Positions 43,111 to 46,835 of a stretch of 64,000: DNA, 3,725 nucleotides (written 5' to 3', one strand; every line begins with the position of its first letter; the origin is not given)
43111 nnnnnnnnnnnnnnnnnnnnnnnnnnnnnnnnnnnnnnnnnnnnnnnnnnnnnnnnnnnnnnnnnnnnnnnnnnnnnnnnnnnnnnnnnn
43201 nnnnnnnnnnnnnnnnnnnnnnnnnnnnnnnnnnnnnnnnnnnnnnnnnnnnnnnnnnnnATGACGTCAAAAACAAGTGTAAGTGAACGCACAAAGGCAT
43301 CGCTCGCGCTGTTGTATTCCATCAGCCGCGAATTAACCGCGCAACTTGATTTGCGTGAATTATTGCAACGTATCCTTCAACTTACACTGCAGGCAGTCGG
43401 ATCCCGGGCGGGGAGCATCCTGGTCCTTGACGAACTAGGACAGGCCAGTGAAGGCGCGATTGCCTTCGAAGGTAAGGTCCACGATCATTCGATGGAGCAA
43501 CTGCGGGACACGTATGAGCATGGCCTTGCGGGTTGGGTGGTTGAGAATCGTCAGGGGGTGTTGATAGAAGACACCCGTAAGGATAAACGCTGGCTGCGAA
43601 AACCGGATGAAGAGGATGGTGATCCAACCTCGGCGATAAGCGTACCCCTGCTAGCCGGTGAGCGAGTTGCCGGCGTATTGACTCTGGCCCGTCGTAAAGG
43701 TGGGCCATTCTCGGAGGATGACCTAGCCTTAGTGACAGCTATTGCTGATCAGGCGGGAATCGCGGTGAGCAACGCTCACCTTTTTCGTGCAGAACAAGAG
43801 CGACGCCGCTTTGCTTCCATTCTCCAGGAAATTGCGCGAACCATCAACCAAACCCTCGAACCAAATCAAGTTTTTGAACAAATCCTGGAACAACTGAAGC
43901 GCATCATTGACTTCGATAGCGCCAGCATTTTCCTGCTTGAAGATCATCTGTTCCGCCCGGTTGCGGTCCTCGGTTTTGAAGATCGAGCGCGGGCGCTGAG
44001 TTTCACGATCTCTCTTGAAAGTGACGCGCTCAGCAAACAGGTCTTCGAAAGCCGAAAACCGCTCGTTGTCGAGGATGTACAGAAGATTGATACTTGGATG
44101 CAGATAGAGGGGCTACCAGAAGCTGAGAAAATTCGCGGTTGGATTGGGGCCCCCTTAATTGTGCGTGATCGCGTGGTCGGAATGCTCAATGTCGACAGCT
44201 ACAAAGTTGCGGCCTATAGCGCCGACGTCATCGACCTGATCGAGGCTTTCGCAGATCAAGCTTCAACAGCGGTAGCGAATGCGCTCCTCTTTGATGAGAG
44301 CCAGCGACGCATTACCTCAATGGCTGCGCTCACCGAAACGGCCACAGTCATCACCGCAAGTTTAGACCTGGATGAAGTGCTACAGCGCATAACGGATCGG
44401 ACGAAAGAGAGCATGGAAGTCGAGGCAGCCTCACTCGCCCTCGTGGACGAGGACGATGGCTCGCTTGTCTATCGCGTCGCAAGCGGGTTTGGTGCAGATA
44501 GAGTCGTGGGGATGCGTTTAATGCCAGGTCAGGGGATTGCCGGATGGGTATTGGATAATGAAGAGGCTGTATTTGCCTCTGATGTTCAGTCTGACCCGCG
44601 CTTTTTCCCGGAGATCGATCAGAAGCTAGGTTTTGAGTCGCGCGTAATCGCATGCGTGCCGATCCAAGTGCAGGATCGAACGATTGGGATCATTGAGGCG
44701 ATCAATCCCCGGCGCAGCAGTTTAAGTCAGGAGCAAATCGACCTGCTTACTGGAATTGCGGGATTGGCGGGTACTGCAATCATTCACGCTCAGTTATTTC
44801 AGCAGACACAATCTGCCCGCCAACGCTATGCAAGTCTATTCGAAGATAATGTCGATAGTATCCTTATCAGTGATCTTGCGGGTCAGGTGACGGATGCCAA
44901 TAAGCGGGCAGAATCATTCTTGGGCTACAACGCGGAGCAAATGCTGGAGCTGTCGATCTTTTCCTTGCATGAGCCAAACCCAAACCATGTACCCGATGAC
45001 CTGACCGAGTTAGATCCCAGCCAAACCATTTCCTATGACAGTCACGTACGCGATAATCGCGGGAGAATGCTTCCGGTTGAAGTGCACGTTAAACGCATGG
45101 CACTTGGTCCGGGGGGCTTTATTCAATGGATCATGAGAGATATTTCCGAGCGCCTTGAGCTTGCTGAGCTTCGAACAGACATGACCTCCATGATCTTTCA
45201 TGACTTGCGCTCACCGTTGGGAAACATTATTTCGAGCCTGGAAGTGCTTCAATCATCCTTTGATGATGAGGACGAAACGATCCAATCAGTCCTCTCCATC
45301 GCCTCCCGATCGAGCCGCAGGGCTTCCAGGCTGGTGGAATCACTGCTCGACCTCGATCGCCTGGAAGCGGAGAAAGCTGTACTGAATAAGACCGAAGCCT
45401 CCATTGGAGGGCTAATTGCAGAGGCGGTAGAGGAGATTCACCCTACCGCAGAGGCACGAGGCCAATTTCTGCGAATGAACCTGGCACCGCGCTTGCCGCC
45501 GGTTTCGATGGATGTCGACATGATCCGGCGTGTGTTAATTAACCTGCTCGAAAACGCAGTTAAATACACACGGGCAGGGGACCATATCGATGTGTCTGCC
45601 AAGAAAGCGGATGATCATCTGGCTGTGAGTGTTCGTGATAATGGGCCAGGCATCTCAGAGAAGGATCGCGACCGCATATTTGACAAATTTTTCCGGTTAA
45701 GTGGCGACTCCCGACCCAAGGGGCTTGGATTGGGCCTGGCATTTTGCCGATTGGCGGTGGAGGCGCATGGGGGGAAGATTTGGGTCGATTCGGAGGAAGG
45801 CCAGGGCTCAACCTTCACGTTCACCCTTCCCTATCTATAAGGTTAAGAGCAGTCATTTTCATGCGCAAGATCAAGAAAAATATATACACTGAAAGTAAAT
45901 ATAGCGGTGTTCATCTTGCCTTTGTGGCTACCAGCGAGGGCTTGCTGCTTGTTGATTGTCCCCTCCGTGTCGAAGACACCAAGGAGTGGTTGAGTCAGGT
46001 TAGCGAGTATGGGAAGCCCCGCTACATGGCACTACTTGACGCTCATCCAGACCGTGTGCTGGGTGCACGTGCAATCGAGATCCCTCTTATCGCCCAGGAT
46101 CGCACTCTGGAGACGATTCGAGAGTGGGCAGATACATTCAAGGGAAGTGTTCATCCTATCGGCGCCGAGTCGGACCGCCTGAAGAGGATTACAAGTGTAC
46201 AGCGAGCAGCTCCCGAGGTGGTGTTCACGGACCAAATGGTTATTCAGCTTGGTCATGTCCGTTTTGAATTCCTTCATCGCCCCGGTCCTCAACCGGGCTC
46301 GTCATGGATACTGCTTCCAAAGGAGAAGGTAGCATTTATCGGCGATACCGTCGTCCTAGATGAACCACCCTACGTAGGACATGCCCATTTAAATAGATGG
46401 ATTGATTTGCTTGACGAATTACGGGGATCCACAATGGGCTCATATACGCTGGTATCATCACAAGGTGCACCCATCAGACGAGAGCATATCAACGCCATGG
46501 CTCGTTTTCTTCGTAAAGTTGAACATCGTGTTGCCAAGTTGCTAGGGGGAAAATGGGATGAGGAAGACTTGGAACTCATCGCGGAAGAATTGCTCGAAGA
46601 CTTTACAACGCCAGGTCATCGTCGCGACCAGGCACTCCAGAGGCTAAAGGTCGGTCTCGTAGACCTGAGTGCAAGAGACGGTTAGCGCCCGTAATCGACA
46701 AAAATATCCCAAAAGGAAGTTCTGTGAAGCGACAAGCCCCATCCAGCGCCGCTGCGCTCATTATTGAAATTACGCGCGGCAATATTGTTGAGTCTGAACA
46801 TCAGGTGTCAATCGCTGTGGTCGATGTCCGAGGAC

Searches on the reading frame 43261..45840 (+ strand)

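Call 91: search_protein_families(library=pfam, proteins=[window:43261-45840:+], max_evalue=0.0001)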
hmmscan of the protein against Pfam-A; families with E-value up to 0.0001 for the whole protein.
window:43261-45840:+ (859 aa): 8 families
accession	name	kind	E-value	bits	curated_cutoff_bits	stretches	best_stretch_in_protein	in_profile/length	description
PF13185.12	GAF_2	-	9.5e-63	210.9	28.6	3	29-169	2-135/136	GAF domain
PF01590.32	GAF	-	2.6e-54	183.8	22.4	3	30-169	1-133/133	GAF domain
PF13492.12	GAF_3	-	3.1e-40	138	27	3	31-171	2-129/129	GAF domain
PF02518.31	HATPase_c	-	3.4e-32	111.6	26.4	1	751-858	2-109/111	Histidine kinase-, DNA gyrase B-, and HSP90-like ATPase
PF00512.31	HisKA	-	2.6e-11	43.9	26.9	1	638-704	2-66/66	His Kinase A (phospho-acceptor) domain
PF13426.13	PAS_9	-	1.4e-09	38.6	27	1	532-630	2-103/103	PAS domain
PF00989.32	PAS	-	1.1e-07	32.3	22.6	1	522-628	2-113/113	PAS fold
PF13188.13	PAS_8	-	2.7e-07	30.7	21.8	1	521-582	1-59/65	PAS domain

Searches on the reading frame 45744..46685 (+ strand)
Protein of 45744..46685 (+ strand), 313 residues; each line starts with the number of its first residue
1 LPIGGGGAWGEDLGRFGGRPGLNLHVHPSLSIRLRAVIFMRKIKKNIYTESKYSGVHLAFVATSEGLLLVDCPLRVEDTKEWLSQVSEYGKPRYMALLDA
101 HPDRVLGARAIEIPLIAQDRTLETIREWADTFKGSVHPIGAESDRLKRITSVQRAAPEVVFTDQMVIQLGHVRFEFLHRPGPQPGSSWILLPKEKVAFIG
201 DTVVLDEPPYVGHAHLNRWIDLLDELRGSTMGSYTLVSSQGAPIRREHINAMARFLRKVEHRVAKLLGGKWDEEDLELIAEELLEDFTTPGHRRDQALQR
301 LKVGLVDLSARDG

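Call 91: search_protein_families(library=pfam, proteins=[window:45744-46685:+], max_evalue=0.0001)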
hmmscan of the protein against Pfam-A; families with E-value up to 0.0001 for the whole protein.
window:45744-46685:+ (313 aa): 1 family
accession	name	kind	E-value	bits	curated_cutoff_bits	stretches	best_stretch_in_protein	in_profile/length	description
PF00753.33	Lactamase_B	-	2.1e-06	28.3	22.7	1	144-213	96-161/196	Metallo-beta-lactamase superfamily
